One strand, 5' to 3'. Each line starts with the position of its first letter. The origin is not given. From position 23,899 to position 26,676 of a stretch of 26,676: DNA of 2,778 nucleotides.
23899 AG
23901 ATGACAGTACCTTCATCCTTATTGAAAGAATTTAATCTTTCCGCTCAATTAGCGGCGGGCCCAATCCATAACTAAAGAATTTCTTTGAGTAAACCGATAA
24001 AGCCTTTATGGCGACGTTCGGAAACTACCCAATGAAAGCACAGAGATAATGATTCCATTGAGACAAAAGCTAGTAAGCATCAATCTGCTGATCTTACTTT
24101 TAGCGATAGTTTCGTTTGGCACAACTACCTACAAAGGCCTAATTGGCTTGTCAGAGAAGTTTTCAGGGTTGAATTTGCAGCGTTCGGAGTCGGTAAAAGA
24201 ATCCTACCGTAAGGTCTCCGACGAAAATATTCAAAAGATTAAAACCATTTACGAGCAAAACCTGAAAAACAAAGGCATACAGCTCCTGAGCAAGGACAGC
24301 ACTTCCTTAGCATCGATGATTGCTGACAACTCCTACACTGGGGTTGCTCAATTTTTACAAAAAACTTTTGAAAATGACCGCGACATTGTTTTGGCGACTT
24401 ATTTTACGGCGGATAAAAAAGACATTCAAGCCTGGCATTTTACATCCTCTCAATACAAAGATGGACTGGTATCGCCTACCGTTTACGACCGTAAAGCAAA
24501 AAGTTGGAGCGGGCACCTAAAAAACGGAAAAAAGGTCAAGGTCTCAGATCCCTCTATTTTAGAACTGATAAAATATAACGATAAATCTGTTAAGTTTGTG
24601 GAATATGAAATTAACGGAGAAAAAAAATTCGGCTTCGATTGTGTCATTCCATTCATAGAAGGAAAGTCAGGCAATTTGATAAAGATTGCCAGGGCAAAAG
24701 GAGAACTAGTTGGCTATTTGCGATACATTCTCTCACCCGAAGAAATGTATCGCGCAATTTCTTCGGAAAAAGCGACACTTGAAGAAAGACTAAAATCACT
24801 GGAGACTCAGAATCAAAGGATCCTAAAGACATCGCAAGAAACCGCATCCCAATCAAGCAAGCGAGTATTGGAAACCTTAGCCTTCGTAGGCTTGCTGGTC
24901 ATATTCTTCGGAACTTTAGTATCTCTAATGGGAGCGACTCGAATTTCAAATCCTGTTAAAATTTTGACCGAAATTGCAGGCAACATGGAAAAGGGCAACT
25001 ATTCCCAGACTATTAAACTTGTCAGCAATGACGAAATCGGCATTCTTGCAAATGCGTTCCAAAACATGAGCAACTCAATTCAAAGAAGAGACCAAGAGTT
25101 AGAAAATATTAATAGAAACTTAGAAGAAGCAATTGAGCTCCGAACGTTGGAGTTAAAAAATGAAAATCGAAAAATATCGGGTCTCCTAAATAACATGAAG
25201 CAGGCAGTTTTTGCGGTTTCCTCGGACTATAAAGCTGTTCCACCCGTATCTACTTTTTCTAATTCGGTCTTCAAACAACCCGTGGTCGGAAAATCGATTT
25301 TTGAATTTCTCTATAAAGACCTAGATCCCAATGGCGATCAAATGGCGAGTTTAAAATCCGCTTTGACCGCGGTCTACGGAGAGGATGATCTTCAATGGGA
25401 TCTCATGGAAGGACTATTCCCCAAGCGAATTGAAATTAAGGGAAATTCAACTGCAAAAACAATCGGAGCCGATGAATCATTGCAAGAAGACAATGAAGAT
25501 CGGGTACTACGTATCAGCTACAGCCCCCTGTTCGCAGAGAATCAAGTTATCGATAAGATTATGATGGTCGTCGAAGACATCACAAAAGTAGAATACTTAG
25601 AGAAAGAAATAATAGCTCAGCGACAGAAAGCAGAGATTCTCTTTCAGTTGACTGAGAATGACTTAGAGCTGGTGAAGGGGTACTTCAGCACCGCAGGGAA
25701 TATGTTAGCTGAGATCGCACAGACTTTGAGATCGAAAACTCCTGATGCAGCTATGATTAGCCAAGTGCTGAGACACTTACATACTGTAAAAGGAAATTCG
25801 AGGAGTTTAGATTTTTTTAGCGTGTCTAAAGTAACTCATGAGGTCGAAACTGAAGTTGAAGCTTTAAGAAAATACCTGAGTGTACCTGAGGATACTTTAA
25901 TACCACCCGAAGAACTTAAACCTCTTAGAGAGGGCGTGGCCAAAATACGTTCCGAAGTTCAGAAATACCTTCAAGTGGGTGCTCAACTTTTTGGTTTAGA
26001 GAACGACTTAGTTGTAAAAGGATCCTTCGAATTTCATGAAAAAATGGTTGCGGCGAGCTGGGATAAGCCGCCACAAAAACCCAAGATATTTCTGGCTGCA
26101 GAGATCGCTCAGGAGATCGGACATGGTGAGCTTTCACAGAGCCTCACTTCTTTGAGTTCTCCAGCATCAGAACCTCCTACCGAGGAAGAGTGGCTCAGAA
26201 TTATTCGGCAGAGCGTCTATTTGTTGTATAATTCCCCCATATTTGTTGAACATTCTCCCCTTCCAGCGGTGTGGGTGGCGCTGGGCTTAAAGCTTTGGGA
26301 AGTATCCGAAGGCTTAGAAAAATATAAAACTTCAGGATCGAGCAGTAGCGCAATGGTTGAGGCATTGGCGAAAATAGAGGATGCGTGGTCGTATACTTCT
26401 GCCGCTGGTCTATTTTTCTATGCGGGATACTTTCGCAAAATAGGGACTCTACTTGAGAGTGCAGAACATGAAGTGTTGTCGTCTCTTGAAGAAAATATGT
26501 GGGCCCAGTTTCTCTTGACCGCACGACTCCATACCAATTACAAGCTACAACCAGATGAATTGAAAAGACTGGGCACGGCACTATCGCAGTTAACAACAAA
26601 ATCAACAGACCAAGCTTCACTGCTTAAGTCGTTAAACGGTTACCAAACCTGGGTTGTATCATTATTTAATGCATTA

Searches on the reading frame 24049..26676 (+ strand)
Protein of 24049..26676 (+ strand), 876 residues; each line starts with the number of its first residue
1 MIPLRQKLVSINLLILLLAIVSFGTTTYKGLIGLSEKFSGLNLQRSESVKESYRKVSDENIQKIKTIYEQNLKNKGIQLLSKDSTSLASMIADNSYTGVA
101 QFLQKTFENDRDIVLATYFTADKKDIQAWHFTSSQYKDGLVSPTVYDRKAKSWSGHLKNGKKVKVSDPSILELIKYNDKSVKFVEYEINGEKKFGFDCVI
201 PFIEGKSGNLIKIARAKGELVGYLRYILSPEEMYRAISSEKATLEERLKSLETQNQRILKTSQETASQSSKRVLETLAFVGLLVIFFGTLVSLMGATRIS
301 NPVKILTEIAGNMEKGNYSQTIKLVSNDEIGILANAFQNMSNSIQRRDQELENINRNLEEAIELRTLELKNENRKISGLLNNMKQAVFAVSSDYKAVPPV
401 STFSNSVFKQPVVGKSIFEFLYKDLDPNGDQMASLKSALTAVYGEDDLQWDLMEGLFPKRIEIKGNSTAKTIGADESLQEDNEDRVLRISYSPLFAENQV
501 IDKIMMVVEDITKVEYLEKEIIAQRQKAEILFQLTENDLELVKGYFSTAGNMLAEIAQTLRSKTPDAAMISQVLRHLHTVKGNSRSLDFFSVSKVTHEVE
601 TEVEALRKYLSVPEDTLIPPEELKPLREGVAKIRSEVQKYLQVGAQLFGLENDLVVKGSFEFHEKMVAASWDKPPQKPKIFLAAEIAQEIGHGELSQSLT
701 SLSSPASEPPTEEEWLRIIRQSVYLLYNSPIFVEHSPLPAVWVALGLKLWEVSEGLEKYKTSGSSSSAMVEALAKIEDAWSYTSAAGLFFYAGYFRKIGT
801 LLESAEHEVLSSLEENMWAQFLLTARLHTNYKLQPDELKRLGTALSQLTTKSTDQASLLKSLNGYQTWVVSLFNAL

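Call 5: search_protein_families(library=pfam, proteins=[window:24049-26676:+], max_evalue=0.01)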
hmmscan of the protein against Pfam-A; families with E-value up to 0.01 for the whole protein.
window:24049-26676:+ (876 aa): 2 families
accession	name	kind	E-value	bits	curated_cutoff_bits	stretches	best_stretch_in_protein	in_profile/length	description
PF00672.30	HAMP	-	1.8e-10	41.4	25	1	297-345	4-52/53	HAMP domain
PF01627.28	Hpt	-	8.6e-08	32.8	24.6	1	541-603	2-59/84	Hpt domain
